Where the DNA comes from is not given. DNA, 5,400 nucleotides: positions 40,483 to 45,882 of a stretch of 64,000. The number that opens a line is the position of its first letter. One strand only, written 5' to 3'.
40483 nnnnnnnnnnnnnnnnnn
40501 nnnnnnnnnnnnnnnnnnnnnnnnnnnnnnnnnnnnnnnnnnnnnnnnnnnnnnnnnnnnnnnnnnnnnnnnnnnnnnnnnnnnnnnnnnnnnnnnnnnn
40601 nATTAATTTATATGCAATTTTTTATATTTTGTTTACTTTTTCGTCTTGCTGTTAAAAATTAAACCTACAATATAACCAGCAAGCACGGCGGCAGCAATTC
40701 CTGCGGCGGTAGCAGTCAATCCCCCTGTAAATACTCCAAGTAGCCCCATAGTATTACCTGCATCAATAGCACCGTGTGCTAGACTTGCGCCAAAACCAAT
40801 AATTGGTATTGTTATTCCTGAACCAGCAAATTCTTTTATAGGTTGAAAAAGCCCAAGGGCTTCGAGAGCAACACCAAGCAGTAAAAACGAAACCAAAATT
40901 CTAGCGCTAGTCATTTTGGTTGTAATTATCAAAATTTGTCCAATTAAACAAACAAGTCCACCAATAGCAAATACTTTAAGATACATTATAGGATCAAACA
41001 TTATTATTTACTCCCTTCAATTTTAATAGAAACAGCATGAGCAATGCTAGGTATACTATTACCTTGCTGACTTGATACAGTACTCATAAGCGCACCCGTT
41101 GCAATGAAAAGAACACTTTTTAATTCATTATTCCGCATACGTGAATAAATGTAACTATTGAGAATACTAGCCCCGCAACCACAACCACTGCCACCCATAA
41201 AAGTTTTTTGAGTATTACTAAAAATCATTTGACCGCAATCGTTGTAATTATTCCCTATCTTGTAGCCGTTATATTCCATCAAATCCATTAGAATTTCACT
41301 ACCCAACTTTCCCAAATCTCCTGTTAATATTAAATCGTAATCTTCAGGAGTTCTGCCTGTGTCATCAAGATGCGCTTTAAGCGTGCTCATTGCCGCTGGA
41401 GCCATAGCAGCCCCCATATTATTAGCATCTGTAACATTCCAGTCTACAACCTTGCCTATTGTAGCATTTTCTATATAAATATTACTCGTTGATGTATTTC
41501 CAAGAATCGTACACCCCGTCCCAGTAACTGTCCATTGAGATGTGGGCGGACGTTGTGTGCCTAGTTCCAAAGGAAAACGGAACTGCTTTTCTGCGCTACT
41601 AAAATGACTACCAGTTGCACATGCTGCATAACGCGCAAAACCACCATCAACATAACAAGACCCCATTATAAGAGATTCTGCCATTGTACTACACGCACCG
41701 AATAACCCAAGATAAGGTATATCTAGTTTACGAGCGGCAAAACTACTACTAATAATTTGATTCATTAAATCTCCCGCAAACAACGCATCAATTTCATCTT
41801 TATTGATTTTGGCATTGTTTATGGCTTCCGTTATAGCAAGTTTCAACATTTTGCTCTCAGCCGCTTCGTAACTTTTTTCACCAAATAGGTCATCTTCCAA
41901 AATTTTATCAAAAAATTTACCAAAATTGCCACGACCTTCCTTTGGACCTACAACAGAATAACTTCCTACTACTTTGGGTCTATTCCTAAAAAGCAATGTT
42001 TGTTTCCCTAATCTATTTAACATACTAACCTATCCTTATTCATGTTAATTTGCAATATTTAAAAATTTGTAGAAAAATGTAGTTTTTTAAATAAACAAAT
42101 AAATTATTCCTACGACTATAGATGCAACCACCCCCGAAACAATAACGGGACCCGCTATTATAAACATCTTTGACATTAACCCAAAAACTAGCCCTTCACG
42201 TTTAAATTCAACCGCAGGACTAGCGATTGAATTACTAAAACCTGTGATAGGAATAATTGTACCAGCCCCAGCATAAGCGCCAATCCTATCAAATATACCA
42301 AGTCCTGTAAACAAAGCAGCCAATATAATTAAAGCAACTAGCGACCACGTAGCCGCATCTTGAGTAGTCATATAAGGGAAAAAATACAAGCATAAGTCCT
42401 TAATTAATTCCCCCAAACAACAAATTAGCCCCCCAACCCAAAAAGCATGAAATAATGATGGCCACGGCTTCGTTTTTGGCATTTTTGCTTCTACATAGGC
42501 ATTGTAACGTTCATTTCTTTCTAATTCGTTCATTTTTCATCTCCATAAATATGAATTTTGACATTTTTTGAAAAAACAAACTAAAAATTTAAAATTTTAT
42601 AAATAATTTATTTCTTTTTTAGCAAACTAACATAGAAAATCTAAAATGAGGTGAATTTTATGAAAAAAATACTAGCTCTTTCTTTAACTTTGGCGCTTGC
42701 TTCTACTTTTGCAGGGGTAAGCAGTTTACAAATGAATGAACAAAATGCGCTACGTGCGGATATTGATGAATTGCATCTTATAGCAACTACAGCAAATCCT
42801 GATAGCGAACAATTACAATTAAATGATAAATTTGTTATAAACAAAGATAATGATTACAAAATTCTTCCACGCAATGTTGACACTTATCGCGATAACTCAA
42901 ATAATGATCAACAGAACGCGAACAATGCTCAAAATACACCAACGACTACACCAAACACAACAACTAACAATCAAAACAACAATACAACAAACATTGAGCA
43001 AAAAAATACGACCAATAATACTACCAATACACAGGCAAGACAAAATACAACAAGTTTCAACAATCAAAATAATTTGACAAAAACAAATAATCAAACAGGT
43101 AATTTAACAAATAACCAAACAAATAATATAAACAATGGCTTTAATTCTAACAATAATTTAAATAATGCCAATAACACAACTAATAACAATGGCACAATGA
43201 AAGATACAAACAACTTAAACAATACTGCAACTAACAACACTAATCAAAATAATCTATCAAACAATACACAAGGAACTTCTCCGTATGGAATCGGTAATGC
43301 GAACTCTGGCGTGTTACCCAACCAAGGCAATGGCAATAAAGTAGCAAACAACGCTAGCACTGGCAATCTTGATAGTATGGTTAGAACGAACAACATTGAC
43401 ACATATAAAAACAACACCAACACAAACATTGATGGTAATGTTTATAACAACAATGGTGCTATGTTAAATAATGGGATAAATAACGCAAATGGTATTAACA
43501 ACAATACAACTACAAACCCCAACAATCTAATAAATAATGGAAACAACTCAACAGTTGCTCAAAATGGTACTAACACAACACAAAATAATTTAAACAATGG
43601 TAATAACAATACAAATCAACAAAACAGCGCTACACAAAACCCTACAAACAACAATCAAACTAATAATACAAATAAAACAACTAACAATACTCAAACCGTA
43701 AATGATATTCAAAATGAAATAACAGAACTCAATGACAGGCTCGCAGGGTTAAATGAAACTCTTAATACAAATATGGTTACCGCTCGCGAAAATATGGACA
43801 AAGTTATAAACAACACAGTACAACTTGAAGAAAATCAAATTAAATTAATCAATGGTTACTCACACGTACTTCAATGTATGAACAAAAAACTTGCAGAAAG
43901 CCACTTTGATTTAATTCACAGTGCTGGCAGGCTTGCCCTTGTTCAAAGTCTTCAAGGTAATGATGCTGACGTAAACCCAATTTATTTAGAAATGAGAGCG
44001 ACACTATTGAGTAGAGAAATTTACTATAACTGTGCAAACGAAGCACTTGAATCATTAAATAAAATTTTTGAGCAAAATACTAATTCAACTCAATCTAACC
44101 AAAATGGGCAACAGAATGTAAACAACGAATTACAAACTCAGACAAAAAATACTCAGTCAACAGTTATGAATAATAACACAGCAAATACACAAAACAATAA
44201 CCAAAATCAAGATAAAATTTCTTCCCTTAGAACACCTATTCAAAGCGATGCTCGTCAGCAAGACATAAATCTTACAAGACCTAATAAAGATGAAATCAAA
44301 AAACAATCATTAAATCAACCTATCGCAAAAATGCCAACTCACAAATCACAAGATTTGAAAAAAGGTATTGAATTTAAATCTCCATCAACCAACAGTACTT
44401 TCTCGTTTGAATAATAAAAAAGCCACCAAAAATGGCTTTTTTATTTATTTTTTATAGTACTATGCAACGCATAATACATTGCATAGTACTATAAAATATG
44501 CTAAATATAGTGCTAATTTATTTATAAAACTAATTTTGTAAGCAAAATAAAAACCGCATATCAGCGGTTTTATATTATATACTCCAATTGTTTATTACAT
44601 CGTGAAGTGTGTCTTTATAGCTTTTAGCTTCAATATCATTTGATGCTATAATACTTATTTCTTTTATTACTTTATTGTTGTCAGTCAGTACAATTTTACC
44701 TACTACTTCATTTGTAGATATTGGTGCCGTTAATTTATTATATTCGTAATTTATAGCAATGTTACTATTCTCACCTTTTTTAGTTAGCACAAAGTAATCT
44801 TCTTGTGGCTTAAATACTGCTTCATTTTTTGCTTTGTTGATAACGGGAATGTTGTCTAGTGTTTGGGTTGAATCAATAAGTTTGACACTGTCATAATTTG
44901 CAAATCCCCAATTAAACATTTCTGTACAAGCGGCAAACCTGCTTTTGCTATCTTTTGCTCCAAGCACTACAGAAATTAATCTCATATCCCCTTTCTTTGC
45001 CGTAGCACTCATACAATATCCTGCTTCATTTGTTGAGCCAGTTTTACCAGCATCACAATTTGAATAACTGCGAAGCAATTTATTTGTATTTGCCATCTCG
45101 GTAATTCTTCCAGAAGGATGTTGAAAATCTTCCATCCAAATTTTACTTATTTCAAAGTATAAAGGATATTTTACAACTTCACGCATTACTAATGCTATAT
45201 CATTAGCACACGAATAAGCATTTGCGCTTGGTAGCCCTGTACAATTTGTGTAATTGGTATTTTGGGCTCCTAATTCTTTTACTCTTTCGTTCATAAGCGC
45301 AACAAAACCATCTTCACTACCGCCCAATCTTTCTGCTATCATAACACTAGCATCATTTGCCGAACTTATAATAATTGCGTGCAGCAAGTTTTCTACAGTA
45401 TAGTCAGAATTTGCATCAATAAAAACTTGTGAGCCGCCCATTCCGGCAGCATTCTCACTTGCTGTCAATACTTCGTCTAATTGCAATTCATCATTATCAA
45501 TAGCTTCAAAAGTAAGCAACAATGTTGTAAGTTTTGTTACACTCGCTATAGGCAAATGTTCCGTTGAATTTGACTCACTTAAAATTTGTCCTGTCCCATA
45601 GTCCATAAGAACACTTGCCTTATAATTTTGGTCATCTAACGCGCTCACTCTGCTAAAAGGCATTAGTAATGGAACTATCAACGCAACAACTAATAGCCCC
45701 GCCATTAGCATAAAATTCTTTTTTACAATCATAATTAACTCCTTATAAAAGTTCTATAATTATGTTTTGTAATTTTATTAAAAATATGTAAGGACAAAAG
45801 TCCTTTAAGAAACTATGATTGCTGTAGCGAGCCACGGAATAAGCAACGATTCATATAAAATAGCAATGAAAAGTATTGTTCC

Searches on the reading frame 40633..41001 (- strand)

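Call 14: search_protein_families(library=ncbifam, proteins=[window:40633-41001:-], max_evalue=0.00001)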
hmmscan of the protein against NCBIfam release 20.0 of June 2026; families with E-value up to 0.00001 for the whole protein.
window:40633-41001:- (122 aa): 2 families
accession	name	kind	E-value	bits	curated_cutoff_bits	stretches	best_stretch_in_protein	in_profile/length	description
TIGR02839.1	spore_V_AE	equivalog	2.5e-35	121.2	131.1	1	7-120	1-114/114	stage V sporulation protein AE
TIGR02838.1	spore_V_AC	equivalog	3.1e-09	36.7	164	1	8-116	21-137/141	stage V sporulation protein AC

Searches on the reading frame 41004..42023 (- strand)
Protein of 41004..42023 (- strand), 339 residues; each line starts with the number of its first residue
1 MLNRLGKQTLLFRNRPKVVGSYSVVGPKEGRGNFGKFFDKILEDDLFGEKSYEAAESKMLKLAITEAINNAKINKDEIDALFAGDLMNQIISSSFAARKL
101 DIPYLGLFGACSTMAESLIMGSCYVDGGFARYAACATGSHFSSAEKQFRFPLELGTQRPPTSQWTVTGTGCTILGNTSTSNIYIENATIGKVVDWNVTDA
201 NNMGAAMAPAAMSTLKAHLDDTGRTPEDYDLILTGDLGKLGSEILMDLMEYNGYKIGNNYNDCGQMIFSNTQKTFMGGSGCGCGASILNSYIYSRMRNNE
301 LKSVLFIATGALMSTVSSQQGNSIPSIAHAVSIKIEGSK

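Call 13: search_protein_families(library=pfam, proteins=[window:41004-42023:-], max_evalue=0.00001)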
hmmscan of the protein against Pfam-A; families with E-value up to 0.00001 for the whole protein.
window:41004-42023:- (339 aa): 1 family
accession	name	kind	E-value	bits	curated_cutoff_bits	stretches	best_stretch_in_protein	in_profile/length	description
PF07451.17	SpoVAD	-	4.1e-147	489.6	22.1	1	6-334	1-329/329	Stage V sporulation protein AD (SpoVAD)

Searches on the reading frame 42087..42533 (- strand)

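Call 13: search_protein_families(library=pfam, proteins=[window:42087-42533:-], max_evalue=0.00001)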
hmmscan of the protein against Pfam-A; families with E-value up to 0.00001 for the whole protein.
window:42087-42533:- (148 aa): 1 family
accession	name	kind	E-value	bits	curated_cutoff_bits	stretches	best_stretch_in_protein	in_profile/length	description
PF03862.18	SpoVAC_SpoVAEB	-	8.1e-37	126.5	25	1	28-144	3-117/117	SpoVAC/SpoVAEB sporulation membrane protein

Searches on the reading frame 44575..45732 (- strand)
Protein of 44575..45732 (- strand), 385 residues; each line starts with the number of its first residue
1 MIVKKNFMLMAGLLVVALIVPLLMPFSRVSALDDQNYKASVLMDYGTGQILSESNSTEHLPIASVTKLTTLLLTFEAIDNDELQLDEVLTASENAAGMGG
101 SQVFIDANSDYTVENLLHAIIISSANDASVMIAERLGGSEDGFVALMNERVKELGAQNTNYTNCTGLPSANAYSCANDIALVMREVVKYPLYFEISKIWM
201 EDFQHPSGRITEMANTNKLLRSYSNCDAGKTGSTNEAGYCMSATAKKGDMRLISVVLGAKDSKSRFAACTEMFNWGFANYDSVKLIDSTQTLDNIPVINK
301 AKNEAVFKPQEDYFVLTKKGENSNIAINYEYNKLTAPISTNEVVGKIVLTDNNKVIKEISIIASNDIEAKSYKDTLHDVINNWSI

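Call 13: search_protein_families(library=pfam, proteins=[window:44575-45732:-], max_evalue=0.00001)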
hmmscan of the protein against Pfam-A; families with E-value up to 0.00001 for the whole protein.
window:44575-45732:- (385 aa): 3 families
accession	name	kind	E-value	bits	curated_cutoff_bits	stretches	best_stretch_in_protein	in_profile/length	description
PF00768.25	Peptidase_S11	-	2.6e-64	217.4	27.6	1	36-260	11-238/239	D-alanyl-D-alanine carboxypeptidase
PF13354.11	Beta-lactamase2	-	2.1e-16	60.4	22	1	42-187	4-147/214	Beta-lactamase enzyme family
PF07943.18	PBP5_C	-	9.2e-14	51.8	21.2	1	280-368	1-90/91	Penicillin-binding protein 5, C-terminal domain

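Call 70: search_protein_families(library=ncbifam, proteins=[window:44575-45732:-], max_evalue=0.01)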
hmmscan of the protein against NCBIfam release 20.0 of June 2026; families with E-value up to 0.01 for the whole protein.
window:44575-45732:- (385 aa): 9 families
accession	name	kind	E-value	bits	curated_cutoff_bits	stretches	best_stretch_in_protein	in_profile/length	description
NF007445.0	PRK10001.1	equivalog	2.2e-54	184.8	765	1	9-379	11-386/400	serine-type D-Ala-D-Ala carboxypeptidase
NF008489.0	PRK11397.1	equivalog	2.1e-53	181.5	610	1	38-380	38-385/389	serine-type D-Ala-D-Ala carboxypeptidase DacD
NF038273.1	strep_PBP3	exception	7.4e-52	176.7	490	1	19-357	9-373/407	D-alanyl-D-alanine carboxypeptidase PBP3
NF008059.0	PRK10793.1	equivalog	8.9e-49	166.3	694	1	34-380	43-394/403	D-alanyl-D-alanine carboxypeptidase DacA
NF038258.2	PBP4_Staph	exception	3.9e-32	111.5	500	1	39-280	42-306/366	penicillin-binding protein PBP4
NF008668.0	PRK11669.1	equivalog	8.9e-31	107.1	294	1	38-275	44-279/316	D-alanyl-D-alanine endopeptidase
NF000471.1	vanY_of_D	exception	3.3e-11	43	625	1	40-269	102-344/354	transpeptidase-like D-Ala-D-Ala carboxypeptidase VanY-D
NF033103.1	bla_class_A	equivalog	3.4e-06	26.4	200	1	43-160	18-130/257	class A beta-lactamase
NF012099.1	SubclassA2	equivalog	0.00031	20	320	1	53-141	31-123/275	class A beta-lactamase, subclass A2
